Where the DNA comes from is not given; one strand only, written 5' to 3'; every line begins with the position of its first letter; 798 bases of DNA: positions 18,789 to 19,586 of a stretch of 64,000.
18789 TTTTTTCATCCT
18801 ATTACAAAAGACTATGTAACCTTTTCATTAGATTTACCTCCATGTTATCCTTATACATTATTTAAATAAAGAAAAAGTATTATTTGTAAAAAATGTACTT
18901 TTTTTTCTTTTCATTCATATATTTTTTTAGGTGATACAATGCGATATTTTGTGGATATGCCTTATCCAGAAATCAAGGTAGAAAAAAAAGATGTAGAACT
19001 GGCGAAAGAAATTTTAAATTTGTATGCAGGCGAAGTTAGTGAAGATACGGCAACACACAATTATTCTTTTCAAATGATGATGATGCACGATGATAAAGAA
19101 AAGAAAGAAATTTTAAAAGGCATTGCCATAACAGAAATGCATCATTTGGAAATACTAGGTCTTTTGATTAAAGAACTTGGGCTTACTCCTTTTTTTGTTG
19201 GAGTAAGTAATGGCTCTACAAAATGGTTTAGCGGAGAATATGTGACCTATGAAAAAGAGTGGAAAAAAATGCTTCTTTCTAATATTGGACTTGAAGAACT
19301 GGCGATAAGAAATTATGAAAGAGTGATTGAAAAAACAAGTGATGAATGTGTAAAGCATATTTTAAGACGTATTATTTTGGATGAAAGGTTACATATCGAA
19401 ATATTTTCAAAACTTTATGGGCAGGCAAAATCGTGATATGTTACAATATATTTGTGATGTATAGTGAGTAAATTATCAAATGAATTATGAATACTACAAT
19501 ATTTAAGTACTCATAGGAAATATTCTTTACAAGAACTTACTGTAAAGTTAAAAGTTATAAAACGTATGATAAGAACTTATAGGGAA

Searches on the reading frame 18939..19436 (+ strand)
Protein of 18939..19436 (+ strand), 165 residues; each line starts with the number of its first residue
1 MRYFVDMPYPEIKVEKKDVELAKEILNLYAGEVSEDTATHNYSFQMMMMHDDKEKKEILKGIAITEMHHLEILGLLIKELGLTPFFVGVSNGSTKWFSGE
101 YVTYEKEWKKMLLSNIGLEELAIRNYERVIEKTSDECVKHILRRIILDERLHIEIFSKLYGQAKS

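Call 14: search_protein_families(library=pfam, proteins=[window:18939-19436:+], max_evalue=0.01)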
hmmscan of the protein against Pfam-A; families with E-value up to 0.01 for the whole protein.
window:18939-19436:+ (165 aa): 4 families
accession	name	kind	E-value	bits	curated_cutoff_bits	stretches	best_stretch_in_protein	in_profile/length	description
PF05067.18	Mn_catalase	-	1e-13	51.4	27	2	12-80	12-80/284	Manganese containing catalase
PF02915.23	Rubrerythrin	-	2.7e-06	28.2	22.8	1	53-160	29-137/137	Rubrerythrin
PF03232.19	COQ7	-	0.00046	20.3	23.5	0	30-82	12-61/169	Ubiquinone biosynthesis protein COQ7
PF02464.23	CinA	-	0.0028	17.8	23.5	1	91-144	38-88/155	Competence-damaged protein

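Call 58: find_encoding_contigs(protein=window:18939-19436:+, flank=1000, max_places=10)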
Protein window:18939-19436:+ (165 aa): 23 contigs read that carry it; 3 places shown.
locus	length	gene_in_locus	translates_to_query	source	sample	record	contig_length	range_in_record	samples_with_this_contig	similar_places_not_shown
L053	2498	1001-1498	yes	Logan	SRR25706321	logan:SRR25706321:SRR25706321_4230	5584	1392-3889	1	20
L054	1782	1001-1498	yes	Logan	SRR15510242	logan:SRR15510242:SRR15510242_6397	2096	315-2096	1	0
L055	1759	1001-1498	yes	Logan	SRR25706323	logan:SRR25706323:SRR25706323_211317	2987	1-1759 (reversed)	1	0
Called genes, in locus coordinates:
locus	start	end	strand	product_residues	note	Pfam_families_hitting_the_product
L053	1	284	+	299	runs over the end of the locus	PF10672:Methyltrans_SAM, PF03602:Cons_hypoth95 (weak)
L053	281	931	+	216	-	PF00849:PseudoU_synth_2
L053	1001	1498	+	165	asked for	PF05067:Mn_catalase, PF02915:Rubrerythrin (weak)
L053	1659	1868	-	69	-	-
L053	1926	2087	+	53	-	-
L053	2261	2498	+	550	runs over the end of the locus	-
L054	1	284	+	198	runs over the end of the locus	?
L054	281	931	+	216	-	PF00849:PseudoU_synth_2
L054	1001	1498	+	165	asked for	PF05067:Mn_catalase, PF02915:Rubrerythrin (weak)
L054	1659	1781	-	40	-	?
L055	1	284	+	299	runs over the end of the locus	PF10672:Methyltrans_SAM, PF03602:Cons_hypoth95 (weak)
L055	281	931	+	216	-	PF00849:PseudoU_synth_2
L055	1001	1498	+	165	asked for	PF05067:Mn_catalase, PF02915:Rubrerythrin (weak)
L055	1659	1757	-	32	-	?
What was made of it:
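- Tried and rejected: An extra anchor look-up with the upstream 165-aa protein gave no further tract alleles (call 58).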
